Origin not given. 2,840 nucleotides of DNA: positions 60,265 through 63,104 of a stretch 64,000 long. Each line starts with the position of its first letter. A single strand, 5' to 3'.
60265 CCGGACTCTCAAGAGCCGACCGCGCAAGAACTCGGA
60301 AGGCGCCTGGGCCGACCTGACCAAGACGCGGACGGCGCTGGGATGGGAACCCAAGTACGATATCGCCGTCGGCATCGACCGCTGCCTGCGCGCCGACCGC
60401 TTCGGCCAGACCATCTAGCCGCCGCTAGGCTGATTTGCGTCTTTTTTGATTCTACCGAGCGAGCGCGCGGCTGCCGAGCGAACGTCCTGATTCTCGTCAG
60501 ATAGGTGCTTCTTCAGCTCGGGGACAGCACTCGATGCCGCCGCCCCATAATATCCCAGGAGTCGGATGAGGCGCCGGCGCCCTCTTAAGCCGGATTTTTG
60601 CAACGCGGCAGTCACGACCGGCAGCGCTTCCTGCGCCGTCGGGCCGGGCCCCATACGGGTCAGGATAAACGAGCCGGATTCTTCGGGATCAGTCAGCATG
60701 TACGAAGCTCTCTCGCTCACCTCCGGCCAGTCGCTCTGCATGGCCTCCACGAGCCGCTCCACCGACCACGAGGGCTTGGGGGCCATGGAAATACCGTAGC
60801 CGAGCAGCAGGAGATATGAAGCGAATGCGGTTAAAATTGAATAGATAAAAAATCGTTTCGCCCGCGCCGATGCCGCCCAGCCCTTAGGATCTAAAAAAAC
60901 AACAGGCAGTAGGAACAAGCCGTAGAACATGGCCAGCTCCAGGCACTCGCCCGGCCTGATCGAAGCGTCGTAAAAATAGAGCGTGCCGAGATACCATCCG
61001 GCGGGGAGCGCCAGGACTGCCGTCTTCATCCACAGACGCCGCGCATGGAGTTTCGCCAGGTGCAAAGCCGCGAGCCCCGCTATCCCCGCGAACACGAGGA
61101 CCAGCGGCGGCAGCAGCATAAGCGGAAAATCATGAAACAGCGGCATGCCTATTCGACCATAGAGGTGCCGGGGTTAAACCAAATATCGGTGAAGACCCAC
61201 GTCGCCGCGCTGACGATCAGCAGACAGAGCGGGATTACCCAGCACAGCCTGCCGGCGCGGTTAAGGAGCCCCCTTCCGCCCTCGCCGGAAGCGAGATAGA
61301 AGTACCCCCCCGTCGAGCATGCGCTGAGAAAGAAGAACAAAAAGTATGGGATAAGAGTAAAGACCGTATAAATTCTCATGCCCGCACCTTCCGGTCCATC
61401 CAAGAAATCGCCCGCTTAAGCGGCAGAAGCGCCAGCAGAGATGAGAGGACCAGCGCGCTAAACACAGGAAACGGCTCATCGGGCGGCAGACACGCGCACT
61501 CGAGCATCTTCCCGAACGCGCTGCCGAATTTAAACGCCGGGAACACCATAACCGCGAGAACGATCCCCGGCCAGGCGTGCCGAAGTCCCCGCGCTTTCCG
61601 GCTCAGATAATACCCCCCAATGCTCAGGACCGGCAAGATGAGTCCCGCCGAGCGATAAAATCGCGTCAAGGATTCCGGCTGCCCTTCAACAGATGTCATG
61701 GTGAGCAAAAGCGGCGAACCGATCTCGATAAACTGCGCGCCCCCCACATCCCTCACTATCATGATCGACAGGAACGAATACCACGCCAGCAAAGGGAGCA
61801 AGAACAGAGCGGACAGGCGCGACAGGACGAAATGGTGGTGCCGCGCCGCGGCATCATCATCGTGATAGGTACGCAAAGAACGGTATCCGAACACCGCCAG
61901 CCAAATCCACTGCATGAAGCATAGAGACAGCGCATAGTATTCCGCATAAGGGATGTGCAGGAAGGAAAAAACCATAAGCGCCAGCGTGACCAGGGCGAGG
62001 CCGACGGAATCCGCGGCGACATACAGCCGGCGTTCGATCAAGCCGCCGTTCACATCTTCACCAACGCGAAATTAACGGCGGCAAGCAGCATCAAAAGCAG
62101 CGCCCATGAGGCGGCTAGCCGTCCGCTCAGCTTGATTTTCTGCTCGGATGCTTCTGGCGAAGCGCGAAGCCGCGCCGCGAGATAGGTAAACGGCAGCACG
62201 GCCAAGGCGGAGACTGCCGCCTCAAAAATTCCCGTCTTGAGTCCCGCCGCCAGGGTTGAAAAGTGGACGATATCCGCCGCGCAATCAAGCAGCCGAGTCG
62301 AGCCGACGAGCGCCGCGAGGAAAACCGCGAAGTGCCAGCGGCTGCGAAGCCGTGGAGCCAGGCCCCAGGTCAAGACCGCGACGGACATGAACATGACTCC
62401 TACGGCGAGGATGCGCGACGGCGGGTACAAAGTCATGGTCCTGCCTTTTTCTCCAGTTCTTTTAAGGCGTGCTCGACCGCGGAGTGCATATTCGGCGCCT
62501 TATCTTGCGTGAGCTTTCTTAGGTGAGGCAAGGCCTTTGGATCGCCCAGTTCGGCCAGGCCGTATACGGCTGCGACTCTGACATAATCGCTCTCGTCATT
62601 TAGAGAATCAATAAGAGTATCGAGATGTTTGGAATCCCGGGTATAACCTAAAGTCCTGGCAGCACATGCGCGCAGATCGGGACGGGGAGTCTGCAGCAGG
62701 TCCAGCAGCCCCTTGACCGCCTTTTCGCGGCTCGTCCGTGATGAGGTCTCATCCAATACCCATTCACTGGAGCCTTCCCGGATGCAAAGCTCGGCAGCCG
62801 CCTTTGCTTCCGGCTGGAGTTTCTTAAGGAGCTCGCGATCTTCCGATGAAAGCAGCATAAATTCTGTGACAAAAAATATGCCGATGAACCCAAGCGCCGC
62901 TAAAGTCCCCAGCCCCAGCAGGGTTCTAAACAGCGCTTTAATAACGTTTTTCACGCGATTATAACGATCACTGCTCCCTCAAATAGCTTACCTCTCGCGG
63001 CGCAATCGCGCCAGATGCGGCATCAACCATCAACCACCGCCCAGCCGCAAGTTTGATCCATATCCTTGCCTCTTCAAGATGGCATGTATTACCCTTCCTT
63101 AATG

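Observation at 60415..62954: Five-gene overlapping operon of small membrane proteins bracketed by two membrane-anchored HEAT-repeat proteins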

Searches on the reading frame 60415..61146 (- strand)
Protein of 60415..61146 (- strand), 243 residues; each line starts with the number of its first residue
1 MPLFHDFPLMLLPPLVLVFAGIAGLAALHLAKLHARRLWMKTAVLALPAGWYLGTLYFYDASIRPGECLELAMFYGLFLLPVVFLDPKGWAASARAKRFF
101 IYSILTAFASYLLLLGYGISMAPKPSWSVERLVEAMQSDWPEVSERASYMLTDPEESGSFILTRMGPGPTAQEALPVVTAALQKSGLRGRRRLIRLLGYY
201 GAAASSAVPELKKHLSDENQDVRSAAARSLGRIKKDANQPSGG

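Call 3: search_protein_families(library=pfam, proteins=[window:60415-61146:-], max_evalue=1)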
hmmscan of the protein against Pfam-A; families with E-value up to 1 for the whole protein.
window:60415-61146:- (243 aa): 7 families
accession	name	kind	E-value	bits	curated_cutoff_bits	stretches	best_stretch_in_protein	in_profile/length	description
PF13646.12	HEAT_2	-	2.4e-09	37.8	27.7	1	181-236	7-61/88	HEAT repeats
PF02985.28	HEAT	-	6e-06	26.5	23.5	1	208-233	2-27/31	HEAT repeat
PF13513.12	HEAT_EZ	-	1.8e-05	25.6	27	1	204-233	26-55/55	HEAT-like repeat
PF03130.22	HEAT_PBS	-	0.0033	18.3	20.9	0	222-235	1-14/27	PBS lyase HEAT-like repeat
PF25786.1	HEAT_GCN1_C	-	0.029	14.8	27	1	204-233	25-54/151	GCN1-like, C-terminal HEAT repeats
PF00514.29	Arm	-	0.16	12.5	20.6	1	205-232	11-38/41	Armadillo/beta-catenin-like repeat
PF12717.13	Cnd1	-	0.35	11.3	26.4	1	208-236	60-88/162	non-SMC mitotic condensation complex subunit 1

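Call 9: find_encoding_contigs(protein=window:60415-61146:-, flank=10000, max_places=6)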
Protein window:60415-61146:- (243 aa): 1 contig read that carries it; 1 place shown.
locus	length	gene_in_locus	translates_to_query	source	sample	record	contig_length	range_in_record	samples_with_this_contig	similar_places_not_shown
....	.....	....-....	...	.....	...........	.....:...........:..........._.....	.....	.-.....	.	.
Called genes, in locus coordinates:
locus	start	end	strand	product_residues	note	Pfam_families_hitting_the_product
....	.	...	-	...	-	?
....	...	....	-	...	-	-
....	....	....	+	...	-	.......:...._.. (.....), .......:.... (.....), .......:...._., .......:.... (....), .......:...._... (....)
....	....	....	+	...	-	-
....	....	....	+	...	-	-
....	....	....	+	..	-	-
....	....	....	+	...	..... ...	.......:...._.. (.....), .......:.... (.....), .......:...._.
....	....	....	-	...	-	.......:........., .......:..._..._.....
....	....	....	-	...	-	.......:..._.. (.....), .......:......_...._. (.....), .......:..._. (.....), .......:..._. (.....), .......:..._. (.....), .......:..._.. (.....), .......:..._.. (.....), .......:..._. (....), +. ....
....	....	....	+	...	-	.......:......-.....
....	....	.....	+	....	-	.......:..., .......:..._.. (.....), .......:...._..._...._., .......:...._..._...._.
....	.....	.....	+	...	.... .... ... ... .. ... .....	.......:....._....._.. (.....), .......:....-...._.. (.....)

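Call 14: find_homologous_proteins(query=window:60415-61146:-, max_evalue=0.001)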
Query window:60415-61146:- (243 aa): 1 proteins with E <= 0.001 among 5788 candidates.
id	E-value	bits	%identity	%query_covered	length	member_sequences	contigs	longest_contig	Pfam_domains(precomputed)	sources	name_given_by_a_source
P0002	3.6e-148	510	100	96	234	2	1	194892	PF02985.29,PF13513.13,PF13646.13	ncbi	ncbi:MAG: HEAT repeat domain-containing protein [Elusimicrobiota bacterium]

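Call 20: search_protein_families(library=ncbifam, proteins=[window:60415-61146:-], max_evalue=1)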
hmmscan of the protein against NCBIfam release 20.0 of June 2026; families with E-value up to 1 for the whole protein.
window:60415-61146:- (243 aa): 2 families
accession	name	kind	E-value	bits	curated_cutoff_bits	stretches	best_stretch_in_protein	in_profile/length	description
NF010374.0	PRK13800.1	equivalog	0.00095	17.5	1196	1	174-237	809-870/898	fumarate reductase/succinate dehydrogenase flavoprotein subunit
NF045662.1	DVU0298_fam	equivalog_domain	0.097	12.2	75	1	203-238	142-177/213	DVU0298 family protein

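Call 21: search_protein_families(library=padloc, proteins=[window:60415-61146:-], max_evalue=1)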
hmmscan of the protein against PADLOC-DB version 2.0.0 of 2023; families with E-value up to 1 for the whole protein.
window:60415-61146:- (243 aa): 1 family
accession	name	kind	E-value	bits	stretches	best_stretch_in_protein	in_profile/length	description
PDLC02919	HEAT-ARM_XIII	-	0.025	9.9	1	205-236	608-639/1972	-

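Call 22: search_protein_families(library=phrogs, proteins=[window:60415-61146:-], max_evalue=1)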
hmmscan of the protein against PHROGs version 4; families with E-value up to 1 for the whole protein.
window:60415-61146:- (243 aa): 0 families

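Call 25: find_encoding_contigs(protein=P0002, flank=10000, max_places=4)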
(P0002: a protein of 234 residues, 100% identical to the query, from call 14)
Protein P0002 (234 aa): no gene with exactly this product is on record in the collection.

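Call 34: search_solved_structures(query=window:60415-61146:-, max_evalue=0.1)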
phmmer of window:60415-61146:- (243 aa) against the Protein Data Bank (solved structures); distinct sequences matched with E-value up to 0.1: 19.
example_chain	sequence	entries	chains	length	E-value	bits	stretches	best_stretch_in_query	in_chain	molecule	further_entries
9sah_A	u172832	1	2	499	7.4e-12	48.7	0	175-237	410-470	E4-NB2 synthetic fusion protein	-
4zv6_A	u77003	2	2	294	4.6e-10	42.9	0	178-235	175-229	AlphaRep-7 | alpha-Rep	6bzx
6fsq_A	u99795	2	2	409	9.1e-09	38.6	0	197-235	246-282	alphaRep A3_bGFPD | A3_bGFPD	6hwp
4xl5_C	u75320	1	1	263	1.5e-08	37.9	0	195-235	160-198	bGFP-A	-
6ft5_A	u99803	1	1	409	5.6e-08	36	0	182-235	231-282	alphaRep A3_A3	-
5dcq_A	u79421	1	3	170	3.1e-06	30.3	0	207-235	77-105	artificial repeat proteins (alphaREP3)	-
6gwc_C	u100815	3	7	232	4.5e-06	29.8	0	178-235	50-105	iE5 ALPHAREP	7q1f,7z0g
8aw4_A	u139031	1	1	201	5.7e-06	29.5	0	195-235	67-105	ALPHAREP bB-E3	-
9rhz_A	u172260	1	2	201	1.4e-05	28.2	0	207-234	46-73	ALPHAREP bE5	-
4xvp_D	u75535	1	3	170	3.7e-05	26.8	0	196-235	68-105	BGFP-C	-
7p0h_A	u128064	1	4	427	7.4e-05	25.8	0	178-234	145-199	Helicobacter pylori ComF fused to an artificial alphaREP crystallization helper (named B2)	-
6gx7_E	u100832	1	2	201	0.00016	24.7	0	182-235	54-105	iiiA5 ALPHAREP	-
6gwd_G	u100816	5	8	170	0.00047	23.2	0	205-235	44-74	iiH5 ALPHAREP | iih5 Alpha Repeating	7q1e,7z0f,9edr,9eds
3ltj_A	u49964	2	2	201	0.0005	23.1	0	182-235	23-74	AlphaRep-4 | bA3-2: binder of A3 protein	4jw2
3ltm_A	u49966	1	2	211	0.00054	23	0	184-234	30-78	Alpha-Rep4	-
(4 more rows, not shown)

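Call 48: predict_structure(protein=window:60415-61146:-)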
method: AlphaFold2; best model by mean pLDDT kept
length: 243 residues; sequences in the alignment: 1
mean_pLDDT: 49.9   pTM: 0.26
mean pLDDT of the five models: 49.9, 47.5, 46.2, 45.8, 43.2
residues with pLDDT >= 90: 0; 70-90: 1; 50-70: 135; < 50: 107
segments of 3 or more residues with pLDDT < 50: 1-8, 38-40, 51-61, 118-175, 201-208, 236-243
pLDDT, mean of each block of 10 residues (from residue 1): 45 61 64 52 51 45 51 57 53 60 65 51 34 36 35 36 38 50 57 55 47 56 55 48 35
secondary structure, 60 per line:
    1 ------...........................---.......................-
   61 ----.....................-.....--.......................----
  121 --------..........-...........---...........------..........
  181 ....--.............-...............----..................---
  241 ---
elements in order: H7-33 H37-59 H65-85 H87-91 H94-116 H129-138 H140-150 H154-164 H171-184 H187-199 H201-215 H220-237

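Call 52: find_related_loci(query=window:60415-61146:-, collection=viral_contigs, flank=5000)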
Query window:60415-61146:- (243 aa) in viral_contigs; peptide patterns used: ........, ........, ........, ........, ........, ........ (x = any residue, [..] = any of these).
1 stretches matched a pattern, but none encodes a relative of the query by tblastn (E <= 1e-3).

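Call 64: search_dna_similar(query=window:60415-61146:-, collection=plasmids, mode=protein, max_evalue=0.001, max_rows=8)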
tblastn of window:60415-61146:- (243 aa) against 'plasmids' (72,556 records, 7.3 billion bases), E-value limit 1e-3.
No match.

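Call 68: fold_search(model_id=the predicted structure, library=pdb)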
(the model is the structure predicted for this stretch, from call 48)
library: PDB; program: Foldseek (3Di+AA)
matches with E <= 10: 81; with E <= 0.001: 0
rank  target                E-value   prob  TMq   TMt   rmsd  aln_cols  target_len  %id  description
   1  4ynv_A                4.1e-01  0.23  0.19  0.17  19.2       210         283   15  Assembly Chaperone of RpL4 (Acl4) (Residues 28-338) (released 2015-05-13)
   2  5vgz_X                8.0e-01  0.23  0.24  0.16  15.5       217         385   13  Conformational Landscape of the p28-Bound Human Proteasome Regulatory Particle (released 2017-08-23)
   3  5xah_A                1.1e+00  0.20  0.23  0.16  16.1       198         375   15  Crystal structure of human Importin4 (released 2018-02-14)
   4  8ro2_I                1.2e+00  0.07  0.14  0.07  17.8       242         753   13  Integrative Structure of the human intron lariat Spliceosome (ILS'') (released 2024-09-18)
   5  4bt9_A                1.2e+00  0.08  0.18  0.18  22.1       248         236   10  CRYSTAL STRUCTURE OF THE PEPTIDE(PRO-PRO-GLY)3 BOUND COMPLEX OF N- TERMINAL DOMAIN AND PEPTIDE SUBSTRATE BINDING DOMAI (released 2013-10-09)
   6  7bfp_C                1.5e+00  0.14  0.23  0.19  16.7       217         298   18  Structure of the Integrator cleavage module with INTS4/9/11 (released 2021-03-24)
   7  5tqb_B                1.7e+00  0.06  0.15  0.13  18.4       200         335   12  Crystal structure of assembly chaperone of ribosomal protein L4 (Acl4) in complex with ribosomal protein L4 (RpL4) (released 2017-02-15)
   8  2l0i_MODEL_1_A        2.0e+00  0.20  0.20  0.32   9.2       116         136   16  Solution structure of Rtt103 CTD-interacting domain bound to a Ser2 phosphorylated CTD peptide (released 2010-09-08)
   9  8gaa_A                2.1e+00  0.09  0.18  0.22  18.2       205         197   12  C6HR1_4r: Extendable repeat protein hexamer (released 2023-08-30)
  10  7w5m_A                2.5e+00  0.07  0.21  0.22  18.4       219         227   16  Crystal structure of AtNASP in complex of H3 alpha3 helix peptide (released 2022-05-18)
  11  8pj4_y                2.5e+00  0.07  0.20  0.11  16.9       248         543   14  Structure of human 48S translation initiation complex after eIF5 release (48S-4) (released 2024-08-14)
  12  9qpq_N                2.6e+00  0.38  0.23  0.38   6.8        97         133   12  The structure of the COPI leaf bound to GOLPH3 (released 2025-10-22)
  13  2yq8_B                2.6e+00  0.05  0.17  0.18  18.8       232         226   13  Crystal structure of the SeMet-labeled N-terminal domain and peptide substrate binding domain of alpha subunit of prol (released 2013-10-09)
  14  6ft5                  2.8e+00  0.21  0.22  0.28   9.2       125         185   26  Structure of A3_A3, an artificial bi-domain protein based on two identical alphaRep A3 domains (released 2018-08-08)
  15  7rw9_B                2.8e+00  0.20  0.24  0.12  12.2       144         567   16  AP2 bound to heparin in the bowl conformation (released 2022-03-30)
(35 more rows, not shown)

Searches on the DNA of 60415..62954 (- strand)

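Call 39: search_dna_similar(query=window:60415-62954:-, collection=plasmids, mode=distant, max_rows=5)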
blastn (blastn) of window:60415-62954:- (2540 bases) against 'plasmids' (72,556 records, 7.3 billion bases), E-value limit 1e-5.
No match.

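Call 40: search_dna_similar(query=window:60415-62954:-, collection=phages, mode=distant, max_rows=5)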
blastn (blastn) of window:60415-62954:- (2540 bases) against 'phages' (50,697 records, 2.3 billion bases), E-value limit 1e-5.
No match.

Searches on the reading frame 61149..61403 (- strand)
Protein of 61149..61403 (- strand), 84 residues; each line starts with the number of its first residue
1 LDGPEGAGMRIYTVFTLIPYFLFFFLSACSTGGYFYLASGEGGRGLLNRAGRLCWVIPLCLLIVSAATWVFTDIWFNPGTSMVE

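Call 3: search_protein_families(library=pfam, proteins=[window:61149-61403:-], max_evalue=1)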
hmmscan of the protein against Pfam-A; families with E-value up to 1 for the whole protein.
window:61149-61403:- (84 aa): 0 families

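Call 20: search_protein_families(library=ncbifam, proteins=[window:61149-61379:-], max_evalue=1)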
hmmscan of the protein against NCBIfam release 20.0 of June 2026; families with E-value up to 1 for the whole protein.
window:61149-61379:- (76 aa): 0 families

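Call 21: search_protein_families(library=padloc, proteins=[window:61149-61379:-], max_evalue=1)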
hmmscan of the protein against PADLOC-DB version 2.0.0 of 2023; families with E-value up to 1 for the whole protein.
window:61149-61379:- (76 aa): 1 family
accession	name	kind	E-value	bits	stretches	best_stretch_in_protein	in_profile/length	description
PDLC03315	MTase_II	-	0.019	11.8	1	17-66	159-208/502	Type II methyltransferase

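Call 22: search_protein_families(library=phrogs, proteins=[window:61149-61379:-], max_evalue=1)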
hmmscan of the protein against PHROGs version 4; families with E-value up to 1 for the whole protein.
window:61149-61379:- (76 aa): 2 families
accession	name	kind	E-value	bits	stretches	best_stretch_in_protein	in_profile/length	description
phrog_19796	-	unknown function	0.076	14.4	1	5-33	10-38/72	-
phrog_29868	-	unknown function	0.18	13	1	5-68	4-67/78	-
